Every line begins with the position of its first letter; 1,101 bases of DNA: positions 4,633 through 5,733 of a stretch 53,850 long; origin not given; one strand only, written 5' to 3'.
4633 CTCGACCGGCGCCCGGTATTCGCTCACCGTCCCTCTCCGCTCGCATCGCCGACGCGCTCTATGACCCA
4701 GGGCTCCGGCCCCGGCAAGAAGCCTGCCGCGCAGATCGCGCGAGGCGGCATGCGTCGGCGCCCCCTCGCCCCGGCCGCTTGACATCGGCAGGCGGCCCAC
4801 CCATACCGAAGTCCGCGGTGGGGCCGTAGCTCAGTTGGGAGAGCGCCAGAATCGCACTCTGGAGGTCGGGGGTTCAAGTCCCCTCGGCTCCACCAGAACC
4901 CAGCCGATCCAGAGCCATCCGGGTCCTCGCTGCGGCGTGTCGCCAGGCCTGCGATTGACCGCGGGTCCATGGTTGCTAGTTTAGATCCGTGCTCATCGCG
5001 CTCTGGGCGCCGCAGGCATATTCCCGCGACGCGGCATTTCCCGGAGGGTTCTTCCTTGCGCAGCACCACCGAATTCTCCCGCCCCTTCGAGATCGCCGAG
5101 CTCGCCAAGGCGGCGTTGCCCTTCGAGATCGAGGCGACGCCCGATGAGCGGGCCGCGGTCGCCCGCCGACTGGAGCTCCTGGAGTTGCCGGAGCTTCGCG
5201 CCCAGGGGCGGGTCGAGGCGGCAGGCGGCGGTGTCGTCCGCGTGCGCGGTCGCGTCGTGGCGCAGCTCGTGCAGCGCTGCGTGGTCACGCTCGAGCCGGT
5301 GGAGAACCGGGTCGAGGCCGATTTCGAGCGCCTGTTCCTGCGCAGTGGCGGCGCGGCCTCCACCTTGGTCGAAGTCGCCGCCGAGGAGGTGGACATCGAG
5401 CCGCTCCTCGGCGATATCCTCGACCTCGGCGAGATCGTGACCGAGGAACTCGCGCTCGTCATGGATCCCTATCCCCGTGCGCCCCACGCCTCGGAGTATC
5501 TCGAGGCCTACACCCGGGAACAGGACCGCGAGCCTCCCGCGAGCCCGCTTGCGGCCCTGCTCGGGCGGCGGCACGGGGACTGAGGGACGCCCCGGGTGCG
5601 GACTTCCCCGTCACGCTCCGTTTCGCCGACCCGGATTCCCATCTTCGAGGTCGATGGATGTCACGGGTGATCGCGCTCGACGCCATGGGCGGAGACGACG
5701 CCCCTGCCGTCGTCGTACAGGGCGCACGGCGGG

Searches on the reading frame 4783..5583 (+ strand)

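Call 49: search_protein_families(library=pfam, proteins=[window:4783-5583:+])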
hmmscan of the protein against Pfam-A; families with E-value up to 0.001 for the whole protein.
window:4783-5583:+ (266 aa): 1 family
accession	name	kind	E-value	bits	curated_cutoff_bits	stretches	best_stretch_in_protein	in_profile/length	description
PF02620.22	YceD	-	2.6e-12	47.3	33.2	1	154-244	1-92/119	Large ribosomal RNA subunit accumulation protein YceD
